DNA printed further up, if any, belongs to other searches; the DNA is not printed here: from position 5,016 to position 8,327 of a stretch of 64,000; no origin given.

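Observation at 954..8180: Tandem duplicated ~1000-aa tail sheath genes separated by a GIY-YIG endonuclease gene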

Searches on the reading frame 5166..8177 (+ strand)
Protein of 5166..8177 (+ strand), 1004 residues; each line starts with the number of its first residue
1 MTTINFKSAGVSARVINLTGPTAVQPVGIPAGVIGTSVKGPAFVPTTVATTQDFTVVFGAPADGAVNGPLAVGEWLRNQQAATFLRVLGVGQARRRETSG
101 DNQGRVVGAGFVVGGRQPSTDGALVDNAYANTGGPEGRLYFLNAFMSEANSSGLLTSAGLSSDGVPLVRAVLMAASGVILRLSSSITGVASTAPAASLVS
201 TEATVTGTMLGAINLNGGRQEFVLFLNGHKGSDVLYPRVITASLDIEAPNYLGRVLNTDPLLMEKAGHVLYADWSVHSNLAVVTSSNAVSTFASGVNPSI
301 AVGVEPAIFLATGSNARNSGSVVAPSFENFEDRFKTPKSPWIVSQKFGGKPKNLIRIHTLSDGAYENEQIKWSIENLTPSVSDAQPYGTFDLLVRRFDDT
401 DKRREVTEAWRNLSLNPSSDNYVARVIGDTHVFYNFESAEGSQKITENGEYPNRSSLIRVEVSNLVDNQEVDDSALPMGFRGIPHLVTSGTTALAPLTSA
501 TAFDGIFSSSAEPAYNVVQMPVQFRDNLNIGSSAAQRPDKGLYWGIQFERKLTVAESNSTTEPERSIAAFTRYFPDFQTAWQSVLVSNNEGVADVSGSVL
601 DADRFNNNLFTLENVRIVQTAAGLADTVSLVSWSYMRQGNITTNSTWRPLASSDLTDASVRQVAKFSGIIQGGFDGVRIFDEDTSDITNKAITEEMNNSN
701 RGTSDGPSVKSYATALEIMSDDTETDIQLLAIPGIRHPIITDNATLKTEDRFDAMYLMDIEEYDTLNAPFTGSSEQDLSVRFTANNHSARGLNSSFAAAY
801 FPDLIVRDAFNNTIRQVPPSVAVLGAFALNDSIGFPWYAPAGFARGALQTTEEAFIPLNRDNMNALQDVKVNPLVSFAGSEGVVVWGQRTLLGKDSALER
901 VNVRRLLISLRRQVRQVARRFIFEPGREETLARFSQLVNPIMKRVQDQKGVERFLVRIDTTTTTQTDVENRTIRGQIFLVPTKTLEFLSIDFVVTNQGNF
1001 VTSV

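Call 4: search_protein_families(library=pfam, proteins=[window:5166-8177:+], max_evalue=0.01)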
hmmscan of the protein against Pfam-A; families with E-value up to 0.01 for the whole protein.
window:5166-8177:+ (1004 aa): 2 families
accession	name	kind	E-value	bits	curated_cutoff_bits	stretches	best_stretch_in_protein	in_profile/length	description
PF17482.7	Phage_sheath_1C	-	0.0011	19.4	26.9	1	894-967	2-78/104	Phage tail sheath C-terminal domain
PF04984.19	Phage_sheath_1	-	0.0024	18.2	31.4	0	812-891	93-168/168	Phage tail sheath protein subtilisin-like domain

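Call 5: search_protein_families(library=phrogs, proteins=[window:5166-8177:+], max_evalue=0.001)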
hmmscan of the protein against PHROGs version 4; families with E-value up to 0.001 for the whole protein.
window:5166-8177:+ (1004 aa): 4 families
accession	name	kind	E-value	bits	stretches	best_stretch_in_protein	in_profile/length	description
phrog_23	-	tail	4.1e-46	158.7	1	4-998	21-466/496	tail sheath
phrog_10581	-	tail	2.4e-30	106.5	1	794-996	701-911/915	tail sheath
phrog_17610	-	tail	3.9e-23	82.2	1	779-999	889-1111/1135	tail sheath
phrog_34521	-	tail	7.3e-09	35.1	1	802-983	758-939/962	tail sheath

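Call 8: search_dna_similar(query=window:5166-8177:+, collection=phages, mode=protein, max_rows=40)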
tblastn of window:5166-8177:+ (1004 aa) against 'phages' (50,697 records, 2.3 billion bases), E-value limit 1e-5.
Records with a match: 2665; places in all: 2677; records where one place covers at least 80% of the query: 0.
Best place of each record, by identity: <60% 2665.
By first word of the organism name: Escherichia 668; Synechococcus 379; Klebsiella 330; Salmonella 200; Vibrio 134; Shigella 89; Aeromonas 80; Acinetobacter 72; Erwinia 68; Cyanophage 61; and 65 more.
By host as written in the record: - 463; Escherichia coli 278; Klebsiella pneumoniae 115; Synechococcus 107; Erwinia amylovora 46; Synechococcus sp. 38; Escherichia coli O157:H7 38; Salmonella enterica 29; and 598 more.
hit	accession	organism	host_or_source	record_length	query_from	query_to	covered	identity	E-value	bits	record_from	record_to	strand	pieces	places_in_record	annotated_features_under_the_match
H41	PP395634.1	Microcystis phage Mel-JY01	Microcystis elabens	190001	240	998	58%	31.9%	7e-46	291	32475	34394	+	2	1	tail sheath C-terminal domain containing protein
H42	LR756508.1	uncultured phage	metagenomic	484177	328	994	66%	25.6%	6e-44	180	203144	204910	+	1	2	record has no annotation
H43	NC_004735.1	Rhodothermus phage RM378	Rhodothermus marinus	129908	339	1002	48%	30.9%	6e-20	164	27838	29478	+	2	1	similar to tail sheath protein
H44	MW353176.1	Flavobacterium phage vB_FspM_immuto_3-5A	Flavobacterium sp. LMO8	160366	361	994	39%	33.5%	6e-36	227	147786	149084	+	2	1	tail sheath protein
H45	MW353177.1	Flavobacterium phage vB_FspM_immuto_13-6C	Flavobacterium sp. LMO8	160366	361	994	39%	33.5%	6e-36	227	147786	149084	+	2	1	tail sheath protein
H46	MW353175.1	Flavobacterium phage vB_FspM_immuto_2-6A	Flavobacterium sp. LMO8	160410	361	994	39%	33.5%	6e-36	227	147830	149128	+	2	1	tail sheath protein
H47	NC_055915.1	Flavobacterium phage vB_FspM_immuto_2-6A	Flavobacterium sp. LMO8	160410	361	994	39%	33.5%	6e-36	227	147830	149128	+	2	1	tail sheath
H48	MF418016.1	Bacillus phage vB_BceM-HSE3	Bacillus cereus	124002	670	998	33%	30.7%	2e-33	146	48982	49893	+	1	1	tail sheath protein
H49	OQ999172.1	Listeria phage LIS04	Listeria innocua ATCC 51742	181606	682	998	32%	30.3%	1e-30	137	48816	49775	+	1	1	tail sheath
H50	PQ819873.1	Streptococcus phage vB_SagM-GXN1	Streptococcus agalactiae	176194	710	997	29%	31.9%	1e-27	127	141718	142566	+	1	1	tail sheath protein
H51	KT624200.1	Bacillus phage SP-15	Bacillus subtilis W-23-S(r); Bacillus ...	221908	715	998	28%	32.1%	2e-36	156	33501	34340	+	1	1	tail sheath protein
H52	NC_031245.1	Bacillus phage SP-15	Bacillus subtilis W-23-S(r); Bacillus ...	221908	715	998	28%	32.1%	2e-36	156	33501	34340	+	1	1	tail sheath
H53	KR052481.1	Sinorhizobium phage phiM19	Sinorhizobium meliloti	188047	641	993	35%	24.8%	3e-20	103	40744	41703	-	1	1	tail sheath monomer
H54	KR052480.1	Sinorhizobium phage phiM7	Sinorhizobium meliloti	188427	641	993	35%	24.8%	3e-20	103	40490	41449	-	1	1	tail sheath monomer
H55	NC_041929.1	Sinorhizobium phage phiM7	Sinorhizobium meliloti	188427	641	993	35%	24.8%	3e-20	103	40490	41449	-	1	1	tail sheath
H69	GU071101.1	Prochlorococcus phage P-HM1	Prochlorococcus sp. MED4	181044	657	998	34%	24.4%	4e-22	109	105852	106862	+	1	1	gp18: tail sheath monomer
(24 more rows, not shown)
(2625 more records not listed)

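Call 13: find_related_loci(query=window:5166-8177:+, collection=viral_contigs, flank=10000)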
Query window:5166-8177:+ (1004 aa) in viral_contigs; peptide patterns used: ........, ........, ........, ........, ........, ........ (x = any residue, [..] = any of these).
89 stretches matched a pattern; 87 encode a relative of the query (tblastn E <= 1e-3); the best 80 are kept; 80 distinct loci.
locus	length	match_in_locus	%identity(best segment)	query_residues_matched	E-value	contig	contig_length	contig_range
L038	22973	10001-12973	59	1-1000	0e+0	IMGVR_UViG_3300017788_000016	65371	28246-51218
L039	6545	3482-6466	57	1-998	0e+0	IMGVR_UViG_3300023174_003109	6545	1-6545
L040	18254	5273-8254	56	6-1001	0e+0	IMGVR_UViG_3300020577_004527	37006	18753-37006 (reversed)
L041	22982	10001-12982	57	6-1001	0e+0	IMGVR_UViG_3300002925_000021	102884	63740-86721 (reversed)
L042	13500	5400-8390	56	1-1000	0e+0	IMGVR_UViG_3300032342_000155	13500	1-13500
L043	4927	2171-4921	58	1-926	0e+0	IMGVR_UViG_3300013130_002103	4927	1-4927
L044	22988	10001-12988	57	1-1000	0e+0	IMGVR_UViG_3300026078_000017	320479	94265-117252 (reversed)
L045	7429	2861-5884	54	1-1001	0e+0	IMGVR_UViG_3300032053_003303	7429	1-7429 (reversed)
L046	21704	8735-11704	54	5-1000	0e+0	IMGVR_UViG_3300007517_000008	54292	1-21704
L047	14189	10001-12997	52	1-1003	0e+0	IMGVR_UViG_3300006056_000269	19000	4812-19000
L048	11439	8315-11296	50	1-998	0e+0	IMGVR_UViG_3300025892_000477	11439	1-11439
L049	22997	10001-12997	52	1-996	0e+0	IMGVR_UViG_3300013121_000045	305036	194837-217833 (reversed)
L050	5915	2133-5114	50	1-998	0e+0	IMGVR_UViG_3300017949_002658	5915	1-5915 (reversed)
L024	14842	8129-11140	51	4-996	0e+0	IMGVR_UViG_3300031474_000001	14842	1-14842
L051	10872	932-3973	50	1-996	0e+0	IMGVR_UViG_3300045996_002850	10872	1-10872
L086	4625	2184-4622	53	1-808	0e+0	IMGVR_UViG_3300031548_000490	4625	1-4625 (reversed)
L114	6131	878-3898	32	6-998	6e-144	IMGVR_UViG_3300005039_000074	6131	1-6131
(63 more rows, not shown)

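Call 35: find_homologous_proteins(query=window:5166-8177:+, max_evalue=1e-10)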
Query window:5166-8177:+ (1004 aa): 2309 proteins with E <= 1e-10 among 8000 candidates; the best 120 are listed.
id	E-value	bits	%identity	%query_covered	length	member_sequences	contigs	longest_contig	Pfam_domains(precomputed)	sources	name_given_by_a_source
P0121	0.0e+0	2206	99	100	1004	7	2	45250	-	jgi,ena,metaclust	metaclust:\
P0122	0.0e+0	1965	87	100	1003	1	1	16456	-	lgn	-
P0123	0.0e+0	1781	78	100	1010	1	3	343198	-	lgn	-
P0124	0.0e+0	1667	74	100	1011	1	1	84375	-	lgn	-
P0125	0.0e+0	1638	73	100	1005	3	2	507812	-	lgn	-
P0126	0.0e+0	1627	72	100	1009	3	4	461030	-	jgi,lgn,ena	-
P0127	0.0e+0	1621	72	100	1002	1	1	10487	-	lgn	-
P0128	0.0e+0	1608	71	100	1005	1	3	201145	-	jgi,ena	-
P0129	0.0e+0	1605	71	100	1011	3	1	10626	-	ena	-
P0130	0.0e+0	1598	71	100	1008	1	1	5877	-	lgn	-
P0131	0.0e+0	1557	70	99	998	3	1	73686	-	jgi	jgi:phage tail sheath protein FI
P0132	0.0e+0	1546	69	99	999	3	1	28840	-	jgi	-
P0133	0.0e+0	1533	68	100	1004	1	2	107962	PF17482.8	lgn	-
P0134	0.0e+0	1498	68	100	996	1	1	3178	-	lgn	-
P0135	0.0e+0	1495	68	100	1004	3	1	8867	PF17482.8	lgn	-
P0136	0.0e+0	1461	66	100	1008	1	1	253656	PF17482.8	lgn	-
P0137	0.0e+0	1458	66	100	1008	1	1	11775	PF17482.8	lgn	-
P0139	0.0e+0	1284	59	100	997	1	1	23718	PF17482.8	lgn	-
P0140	0.0e+0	1267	58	100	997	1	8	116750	PF17482.8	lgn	-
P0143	0.0e+0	1262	59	100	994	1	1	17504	PF04984.20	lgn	-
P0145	0.0e+0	1258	58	100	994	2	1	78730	PF04984.20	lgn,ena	-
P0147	0.0e+0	1256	59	100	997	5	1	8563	PF04984.20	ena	-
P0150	0.0e+0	1247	58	100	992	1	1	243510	PF04984.20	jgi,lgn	jgi:hypothetical protein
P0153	0.0e+0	1240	58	99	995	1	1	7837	PF04984.20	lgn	-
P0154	0.0e+0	1239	57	100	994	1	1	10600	PF04984.20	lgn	-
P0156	0.0e+0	1239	57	100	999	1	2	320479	PF17482.8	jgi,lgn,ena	-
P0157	0.0e+0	1238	58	100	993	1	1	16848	PF04984.20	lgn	-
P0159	0.0e+0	1237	56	100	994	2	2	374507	PF17482.8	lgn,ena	-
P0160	0.0e+0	1235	57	100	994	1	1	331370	PF17482.8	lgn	-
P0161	0.0e+0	1234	57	99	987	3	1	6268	PF04984.20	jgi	jgi:hypothetical protein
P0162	0.0e+0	1232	56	100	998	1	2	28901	PF17482.8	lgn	-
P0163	0.0e+0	1231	56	100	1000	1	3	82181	PF17482.8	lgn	-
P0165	0.0e+0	1230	57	99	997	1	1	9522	PF17482.8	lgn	-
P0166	0.0e+0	1227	56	100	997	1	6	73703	PF17482.8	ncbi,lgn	-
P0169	0.0e+0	1224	57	99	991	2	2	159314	PF17482.8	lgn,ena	-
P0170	0.0e+0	1222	57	99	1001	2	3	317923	PF17482.8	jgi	jgi:hypothetical protein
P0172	0.0e+0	1219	56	100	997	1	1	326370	PF17482.8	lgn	-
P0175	0.0e+0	1218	56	100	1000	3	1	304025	PF17482.8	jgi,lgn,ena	-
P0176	0.0e+0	1218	57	99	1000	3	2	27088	PF17482.8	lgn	-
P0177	0.0e+0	1218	56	100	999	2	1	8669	PF17482.8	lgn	-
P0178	0.0e+0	1217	56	99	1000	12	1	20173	PF17482.8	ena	-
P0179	0.0e+0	1217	57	99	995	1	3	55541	PF17482.8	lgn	-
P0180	0.0e+0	1216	56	99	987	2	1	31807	PF04984.20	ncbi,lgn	-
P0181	0.0e+0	1216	57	100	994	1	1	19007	PF04984.20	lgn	-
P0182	0.0e+0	1215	56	99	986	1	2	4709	PF17482.8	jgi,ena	jgi:hypothetical protein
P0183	0.0e+0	1215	56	99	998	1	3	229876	PF17482.8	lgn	-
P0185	0.0e+0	1214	57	99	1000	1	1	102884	PF17482.8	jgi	-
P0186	0.0e+0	1214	56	100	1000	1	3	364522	PF04984.20,PF17482.8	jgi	jgi:hypothetical protein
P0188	0.0e+0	1213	57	99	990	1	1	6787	PF17482.8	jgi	jgi:hypothetical protein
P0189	0.0e+0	1212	56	100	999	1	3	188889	PF17482.8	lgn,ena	-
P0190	0.0e+0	1212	55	100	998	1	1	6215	PF04984.20,PF17482.8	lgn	-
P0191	0.0e+0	1211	56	100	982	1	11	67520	PF17482.8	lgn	-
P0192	0.0e+0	1211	55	100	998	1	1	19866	PF04984.20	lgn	-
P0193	0.0e+0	1210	57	99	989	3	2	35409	PF17482.8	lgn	-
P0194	0.0e+0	1210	56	100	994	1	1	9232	PF17482.8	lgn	-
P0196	0.0e+0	1208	58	99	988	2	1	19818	PF17482.8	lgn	-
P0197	0.0e+0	1207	55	100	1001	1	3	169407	PF17482.8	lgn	-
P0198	0.0e+0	1207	55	99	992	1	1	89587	PF17482.8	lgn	-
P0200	0.0e+0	1206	56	99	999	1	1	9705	PF17482.8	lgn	-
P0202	0.0e+0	1206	56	99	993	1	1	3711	PF17482.8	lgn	-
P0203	0.0e+0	1206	55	99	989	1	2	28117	PF17482.8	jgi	jgi:phage tail sheath protein FI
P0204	0.0e+0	1205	56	99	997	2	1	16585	PF04984.20,PF17482.8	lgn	-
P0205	0.0e+0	1204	56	100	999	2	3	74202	PF17482.8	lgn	-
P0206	0.0e+0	1204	56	99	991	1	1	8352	PF17482.8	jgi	jgi:hypothetical protein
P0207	0.0e+0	1204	56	100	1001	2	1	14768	PF17482.8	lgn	-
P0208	0.0e+0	1203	55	100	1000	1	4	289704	PF17482.8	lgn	-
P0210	0.0e+0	1201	55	100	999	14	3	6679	PF04984.20,PF17482.8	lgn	-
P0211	0.0e+0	1200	55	99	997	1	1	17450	PF04984.20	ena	-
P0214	0.0e+0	1194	56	100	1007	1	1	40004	PF17482.8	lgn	-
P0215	0.0e+0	1193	55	99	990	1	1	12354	PF17482.8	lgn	-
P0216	0.0e+0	1191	55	100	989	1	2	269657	PF17482.8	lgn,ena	-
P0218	0.0e+0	1189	55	99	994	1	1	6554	PF17482.8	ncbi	-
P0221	0.0e+0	1188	56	99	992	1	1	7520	PF17482.8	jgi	-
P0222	0.0e+0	1187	55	99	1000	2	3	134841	PF04984.20,PF17482.8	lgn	-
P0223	0.0e+0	1187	56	99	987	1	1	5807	PF17482.8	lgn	-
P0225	0.0e+0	1184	55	99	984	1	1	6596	PF17482.8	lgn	-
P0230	0.0e+0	1181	55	99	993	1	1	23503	PF17482.8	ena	-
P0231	0.0e+0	1181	55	99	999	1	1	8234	PF17482.8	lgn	-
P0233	0.0e+0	1180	54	99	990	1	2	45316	PF17482.8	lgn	-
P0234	0.0e+0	1180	55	99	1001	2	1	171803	PF04984.20,PF17482.8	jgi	jgi:hypothetical protein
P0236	0.0e+0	1179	55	100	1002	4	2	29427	PF17482.8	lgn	-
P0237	0.0e+0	1179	55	99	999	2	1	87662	PF17482.8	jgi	jgi:hypothetical protein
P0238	0.0e+0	1176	55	99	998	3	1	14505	PF04984.20,PF17482.8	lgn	-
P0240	0.0e+0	1176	54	99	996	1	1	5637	PF17482.8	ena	-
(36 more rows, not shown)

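Call 51: search_solved_structures(query=A2, max_evalue=0.001)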
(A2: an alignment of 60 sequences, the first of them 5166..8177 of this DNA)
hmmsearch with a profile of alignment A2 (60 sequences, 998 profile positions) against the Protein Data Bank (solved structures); distinct sequences matched with E-value up to 0.001: 20.
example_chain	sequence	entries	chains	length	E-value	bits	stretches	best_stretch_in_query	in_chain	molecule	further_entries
9mkb_1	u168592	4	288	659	2.5e-33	118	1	700-993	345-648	gp18, tail sheath protein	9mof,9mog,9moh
9x3p_A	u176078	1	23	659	5.8e-33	116.8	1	700-993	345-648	Tail sheath protein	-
3j2m_U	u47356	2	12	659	3.8e-32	114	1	700-993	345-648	Tail sheath protein Gp18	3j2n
9ev2_S1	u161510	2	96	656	1.8e-30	108.5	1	741-993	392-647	Tail sheath protein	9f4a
9ezm_A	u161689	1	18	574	2.8e-19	71.5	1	786-983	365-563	Phage tail sheath protein FI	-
9r9h_T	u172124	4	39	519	2.3e-14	55.2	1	809-987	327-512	Phage tail sheath family protein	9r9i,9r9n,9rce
9qgl_2A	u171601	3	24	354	3.4e-14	54.6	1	790-989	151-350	Phage tail sheath family protein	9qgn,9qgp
8bky_A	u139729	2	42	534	2.9e-13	51.5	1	783-983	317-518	Phage tail sheath protein | Phage tail sheath family protein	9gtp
9qgl_3A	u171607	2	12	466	5.1e-13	50.8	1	801-987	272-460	Phage tail sheath family protein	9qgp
8bl4_V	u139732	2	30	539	5.2e-13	50.7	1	783-983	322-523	Phage tail sheath family protein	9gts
7b5h_AO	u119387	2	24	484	1.7e-12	49.1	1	811-987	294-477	All3325 protein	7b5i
6rao_C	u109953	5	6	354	3.4e-12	48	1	789-987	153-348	Afp2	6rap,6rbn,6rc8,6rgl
6j0b_A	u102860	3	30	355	4.2e-12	47.7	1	788-988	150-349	Pvc2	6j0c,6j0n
6j0n_t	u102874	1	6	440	2.5e-11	45.2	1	808-987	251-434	Pvc3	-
6rao_D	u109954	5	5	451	2.9e-11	44.9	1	811-987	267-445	Afp3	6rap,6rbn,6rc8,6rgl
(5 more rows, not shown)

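Call 56: predict_structure(alignment_id=A2)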
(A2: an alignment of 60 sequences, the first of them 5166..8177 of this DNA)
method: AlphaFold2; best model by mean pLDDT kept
length: 1004 residues; sequences in the alignment: 60
mean_pLDDT: 71.9   pTM: 0.65
mean pLDDT of the five models: 71.9, 71.1, 70.5, 69.7, 63.5
residues with pLDDT >= 90: 206; 70-90: 402; 50-70: 238; < 50: 158
segments of 3 or more residues with pLDDT < 50: 1-64, 87-90, 121-123, 292-300, 434-445, 489-491, 700-702, 831-847, 876-902, 998-1004
pLDDT, mean of each block of 10 residues (from residue 1): 27 29 31 40 30 32 53 64 51 61 62 53 61 80 90 88 90 87 70 81 83 83 91 88 92 91 87 91 77 43 77 65 62 75 90 92 78 93 86 88 80 93 92 46 57 87 92 93 77 62 54 79 91 86 92 85 88 71 75 72 90 94 89 91 91 92 93 71 56 55 56 69 61 76 81 74 84 71 83 69 76 75 68 37 47 74 78 51 44 37 62 73 74 80 70 67 77 76 58 58 30
secondary structure, 60 per line:
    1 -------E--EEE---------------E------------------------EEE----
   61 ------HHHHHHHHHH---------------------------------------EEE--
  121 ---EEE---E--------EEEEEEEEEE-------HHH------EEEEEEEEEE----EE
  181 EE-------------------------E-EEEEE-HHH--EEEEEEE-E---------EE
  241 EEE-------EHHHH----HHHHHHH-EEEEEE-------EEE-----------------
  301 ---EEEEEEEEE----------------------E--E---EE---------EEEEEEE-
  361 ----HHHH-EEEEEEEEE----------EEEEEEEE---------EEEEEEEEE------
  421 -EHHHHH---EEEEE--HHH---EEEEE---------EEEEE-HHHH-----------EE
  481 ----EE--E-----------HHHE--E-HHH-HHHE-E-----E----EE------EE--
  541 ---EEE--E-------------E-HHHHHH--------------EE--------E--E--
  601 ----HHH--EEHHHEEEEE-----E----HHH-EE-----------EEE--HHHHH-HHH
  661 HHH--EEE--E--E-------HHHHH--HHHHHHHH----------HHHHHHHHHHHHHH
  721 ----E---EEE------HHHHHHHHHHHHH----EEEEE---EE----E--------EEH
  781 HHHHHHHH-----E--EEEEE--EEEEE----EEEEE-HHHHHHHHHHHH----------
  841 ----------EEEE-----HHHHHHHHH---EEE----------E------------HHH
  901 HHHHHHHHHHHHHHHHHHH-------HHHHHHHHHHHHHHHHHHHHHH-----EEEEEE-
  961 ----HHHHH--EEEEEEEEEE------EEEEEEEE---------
elements in order (helices of 4 or more, strands of 3 or more residues): E11-13 E54-56 H67-76 E116-118 E124-126 E139-148 E165-174 E179-182 E210-214 E221-227 E239-243 H252-255 H260-266 E268-273 E281-283 E304-312 E353-359 H365-368 E370-378 E389-396 E406-414 H423-427 E431-435 E444-448 E458-462 H464-467 E544-546 H565-570 E615-619 E647-649 H652-656 H658-663 E666-668 H682-686 H689-696 H707-720 E729-731 H738-750 E755-759 H780-788 E797-801 E804-808 E813-817 H819-830 E851-854 H860-868 E872-874 H898-919 H927-948 E954-959 H965-969 E972-981 E988-995
